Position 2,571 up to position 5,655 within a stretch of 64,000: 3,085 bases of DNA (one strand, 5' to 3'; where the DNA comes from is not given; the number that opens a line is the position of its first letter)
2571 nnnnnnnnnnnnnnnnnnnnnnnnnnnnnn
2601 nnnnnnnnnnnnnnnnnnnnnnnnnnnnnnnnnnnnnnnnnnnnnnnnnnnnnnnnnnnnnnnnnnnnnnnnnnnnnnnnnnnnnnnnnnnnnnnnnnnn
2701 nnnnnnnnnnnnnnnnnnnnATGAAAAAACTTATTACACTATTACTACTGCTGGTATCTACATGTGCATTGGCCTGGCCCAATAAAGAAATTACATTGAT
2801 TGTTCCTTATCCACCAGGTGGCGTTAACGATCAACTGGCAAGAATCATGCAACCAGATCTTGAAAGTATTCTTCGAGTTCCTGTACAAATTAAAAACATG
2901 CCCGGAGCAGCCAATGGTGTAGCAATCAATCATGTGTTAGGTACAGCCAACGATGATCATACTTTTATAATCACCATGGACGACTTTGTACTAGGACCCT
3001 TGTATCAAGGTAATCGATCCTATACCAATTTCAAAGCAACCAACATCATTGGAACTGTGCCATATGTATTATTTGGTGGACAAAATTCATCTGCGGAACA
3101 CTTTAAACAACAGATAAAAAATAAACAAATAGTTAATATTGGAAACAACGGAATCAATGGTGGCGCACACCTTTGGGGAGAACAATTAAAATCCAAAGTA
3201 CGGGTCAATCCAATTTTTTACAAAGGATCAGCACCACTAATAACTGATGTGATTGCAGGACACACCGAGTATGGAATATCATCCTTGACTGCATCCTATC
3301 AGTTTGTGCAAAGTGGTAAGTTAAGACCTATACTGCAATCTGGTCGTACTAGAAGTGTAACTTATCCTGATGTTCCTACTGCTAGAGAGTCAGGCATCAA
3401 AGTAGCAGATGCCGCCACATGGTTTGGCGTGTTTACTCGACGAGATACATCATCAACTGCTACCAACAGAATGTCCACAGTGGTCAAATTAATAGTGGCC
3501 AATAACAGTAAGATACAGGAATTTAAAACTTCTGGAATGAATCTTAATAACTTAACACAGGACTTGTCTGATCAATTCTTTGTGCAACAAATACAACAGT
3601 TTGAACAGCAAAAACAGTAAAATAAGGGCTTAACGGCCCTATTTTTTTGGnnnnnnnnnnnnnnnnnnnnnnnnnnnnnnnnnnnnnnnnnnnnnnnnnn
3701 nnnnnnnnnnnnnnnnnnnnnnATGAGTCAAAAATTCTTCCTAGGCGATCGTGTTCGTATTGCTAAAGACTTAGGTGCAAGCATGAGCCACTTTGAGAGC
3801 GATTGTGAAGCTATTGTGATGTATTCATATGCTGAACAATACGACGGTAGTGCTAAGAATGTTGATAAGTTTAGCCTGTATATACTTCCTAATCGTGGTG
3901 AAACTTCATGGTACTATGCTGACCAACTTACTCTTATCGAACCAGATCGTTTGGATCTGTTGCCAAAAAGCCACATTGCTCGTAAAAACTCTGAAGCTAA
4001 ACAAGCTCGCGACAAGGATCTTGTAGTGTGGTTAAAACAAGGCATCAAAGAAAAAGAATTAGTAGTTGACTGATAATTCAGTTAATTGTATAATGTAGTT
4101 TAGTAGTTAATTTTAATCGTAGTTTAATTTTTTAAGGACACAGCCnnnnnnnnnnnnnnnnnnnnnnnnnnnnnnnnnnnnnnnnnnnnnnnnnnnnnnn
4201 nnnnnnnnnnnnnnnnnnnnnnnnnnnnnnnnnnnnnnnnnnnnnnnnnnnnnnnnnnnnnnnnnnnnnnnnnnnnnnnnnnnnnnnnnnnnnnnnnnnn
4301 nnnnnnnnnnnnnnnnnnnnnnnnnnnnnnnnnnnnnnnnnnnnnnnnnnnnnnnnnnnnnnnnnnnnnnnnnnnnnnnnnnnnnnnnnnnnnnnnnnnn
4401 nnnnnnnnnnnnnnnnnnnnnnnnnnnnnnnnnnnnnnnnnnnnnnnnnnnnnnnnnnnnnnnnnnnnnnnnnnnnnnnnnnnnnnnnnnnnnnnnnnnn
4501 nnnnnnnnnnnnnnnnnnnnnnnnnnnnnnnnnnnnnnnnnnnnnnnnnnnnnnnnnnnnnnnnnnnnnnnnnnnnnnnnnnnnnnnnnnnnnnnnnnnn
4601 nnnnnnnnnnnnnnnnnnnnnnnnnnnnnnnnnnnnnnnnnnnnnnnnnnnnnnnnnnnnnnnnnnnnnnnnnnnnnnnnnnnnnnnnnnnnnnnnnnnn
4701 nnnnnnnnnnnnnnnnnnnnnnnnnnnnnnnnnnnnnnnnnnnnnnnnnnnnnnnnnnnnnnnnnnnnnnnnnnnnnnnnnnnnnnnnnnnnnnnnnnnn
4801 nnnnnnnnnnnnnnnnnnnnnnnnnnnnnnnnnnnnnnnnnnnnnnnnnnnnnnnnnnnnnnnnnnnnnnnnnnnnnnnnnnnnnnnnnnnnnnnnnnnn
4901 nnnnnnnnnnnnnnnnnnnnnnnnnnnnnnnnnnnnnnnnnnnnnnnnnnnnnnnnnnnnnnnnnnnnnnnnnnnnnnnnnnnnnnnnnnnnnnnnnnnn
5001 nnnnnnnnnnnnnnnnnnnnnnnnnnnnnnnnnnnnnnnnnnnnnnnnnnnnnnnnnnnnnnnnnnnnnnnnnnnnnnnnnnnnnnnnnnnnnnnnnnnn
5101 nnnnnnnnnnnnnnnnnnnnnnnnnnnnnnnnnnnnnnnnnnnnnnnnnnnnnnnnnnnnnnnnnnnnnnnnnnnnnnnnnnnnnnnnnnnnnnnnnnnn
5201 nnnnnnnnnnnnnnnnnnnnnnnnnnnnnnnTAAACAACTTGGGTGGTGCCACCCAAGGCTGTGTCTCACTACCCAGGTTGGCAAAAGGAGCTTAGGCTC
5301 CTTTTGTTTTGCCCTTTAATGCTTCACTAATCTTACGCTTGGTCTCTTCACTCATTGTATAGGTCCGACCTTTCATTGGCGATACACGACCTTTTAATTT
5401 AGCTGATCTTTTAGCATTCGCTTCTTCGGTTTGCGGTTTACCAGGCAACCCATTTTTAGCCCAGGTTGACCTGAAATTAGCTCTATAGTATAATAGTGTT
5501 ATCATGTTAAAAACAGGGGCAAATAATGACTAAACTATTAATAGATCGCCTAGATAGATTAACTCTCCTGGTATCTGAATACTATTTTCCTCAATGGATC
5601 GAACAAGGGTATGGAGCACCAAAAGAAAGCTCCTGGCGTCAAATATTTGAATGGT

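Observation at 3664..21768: Family of ~50-nt promoter repeats with perfect sigma70 hexamers, several with the -35 laid over the upstream stop codon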

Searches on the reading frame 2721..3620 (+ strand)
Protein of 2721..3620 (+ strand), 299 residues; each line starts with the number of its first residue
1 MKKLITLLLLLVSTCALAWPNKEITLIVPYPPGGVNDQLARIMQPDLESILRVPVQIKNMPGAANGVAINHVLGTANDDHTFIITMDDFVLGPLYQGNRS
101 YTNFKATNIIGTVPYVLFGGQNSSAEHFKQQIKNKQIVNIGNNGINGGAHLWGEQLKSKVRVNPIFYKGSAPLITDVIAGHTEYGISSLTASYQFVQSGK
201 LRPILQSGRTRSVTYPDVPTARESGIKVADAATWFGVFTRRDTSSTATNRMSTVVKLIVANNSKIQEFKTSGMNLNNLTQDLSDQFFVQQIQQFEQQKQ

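Call 12: search_protein_families(library=pfam, proteins=[window:2721-3620:+], max_evalue=0.001)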
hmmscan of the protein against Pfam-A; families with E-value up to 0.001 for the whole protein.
window:2721-3620:+ (299 aa): 1 family
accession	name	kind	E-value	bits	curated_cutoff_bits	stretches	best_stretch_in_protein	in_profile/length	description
PF03401.19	TctC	-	1.3e-25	90.9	27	1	40-291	2-262/274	Tripartite tricarboxylate transporter family receptor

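Call 48: find_homologous_proteins(query=window:2721-3620:+, max_evalue=1e-10)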
Query window:2721-3620:+ (299 aa): 831 proteins with E <= 1e-10 among 1954 candidates; the best 120 are listed.
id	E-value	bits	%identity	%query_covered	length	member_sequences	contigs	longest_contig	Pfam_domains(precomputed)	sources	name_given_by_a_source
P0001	1.5e-195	666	100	100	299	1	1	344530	PF03401.19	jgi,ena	-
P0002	6.7e-172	588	87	94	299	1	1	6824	PF03401.19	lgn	-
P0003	4.6e-131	454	66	100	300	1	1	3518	PF03401.19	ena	-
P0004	3.2e-128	445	65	100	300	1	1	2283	PF03401.19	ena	-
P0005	5.2e-127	441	64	100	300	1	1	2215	PF03401.19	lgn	-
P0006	4.0e-126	438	65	97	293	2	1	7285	PF03401.19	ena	-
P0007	4.3e-125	435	65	100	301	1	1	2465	PF03401.19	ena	-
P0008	3.3e-124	432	66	100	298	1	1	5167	PF03401.19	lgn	-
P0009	4.5e-123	428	64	100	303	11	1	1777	PF03401.19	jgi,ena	jgi:tripartite-type tricarboxylate transporter receptor subunit TctC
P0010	1.3e-122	427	61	100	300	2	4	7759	PF03401.19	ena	-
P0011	1.7e-121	423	61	99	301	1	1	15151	PF03401.19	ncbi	-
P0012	2.5e-121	422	63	100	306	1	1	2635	PF03401.19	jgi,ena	jgi:tripartite-type tricarboxylate transporter receptor subunit TctC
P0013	5.5e-121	421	62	100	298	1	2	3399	PF03401.19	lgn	-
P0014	8.2e-120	417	62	100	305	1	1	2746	PF03401.19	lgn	-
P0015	8.2e-120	417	59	100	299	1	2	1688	PF03401.19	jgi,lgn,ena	jgi:tripartite-type tricarboxylate transporter receptor subunit TctC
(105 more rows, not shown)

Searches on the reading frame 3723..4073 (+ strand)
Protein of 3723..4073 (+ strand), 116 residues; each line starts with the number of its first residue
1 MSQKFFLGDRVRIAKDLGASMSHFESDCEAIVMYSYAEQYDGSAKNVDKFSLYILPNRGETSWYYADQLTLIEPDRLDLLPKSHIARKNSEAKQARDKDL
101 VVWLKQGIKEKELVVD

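Call 43: search_protein_families(library=phrogs, proteins=[window:3723-4073:+], max_evalue=0.01)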
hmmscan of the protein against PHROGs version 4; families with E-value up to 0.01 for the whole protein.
window:3723-4073:+ (116 aa): 0 families

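Call 58: search_protein_families(library=pfam, proteins=[window:3723-4073:+], max_evalue=0.1)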
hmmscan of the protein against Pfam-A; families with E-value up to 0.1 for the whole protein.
window:3723-4073:+ (116 aa): 0 families

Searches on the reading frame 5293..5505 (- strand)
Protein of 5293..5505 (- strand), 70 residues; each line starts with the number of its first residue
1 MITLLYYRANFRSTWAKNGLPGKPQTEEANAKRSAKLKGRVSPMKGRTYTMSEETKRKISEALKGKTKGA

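Call 43: search_protein_families(library=phrogs, proteins=[window:5293-5505:-], max_evalue=0.01)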
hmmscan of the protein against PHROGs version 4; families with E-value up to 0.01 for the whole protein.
window:5293-5505:- (70 aa): 2 families
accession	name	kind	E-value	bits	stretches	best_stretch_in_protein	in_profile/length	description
phrog_314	-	DNA, RNA and nucleotide metabolism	0.00074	19.6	0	30-68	279-304/574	homing endonuclease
phrog_655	-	DNA, RNA and nucleotide metabolism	0.0032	18.4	1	28-68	137-163/343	homing endonuclease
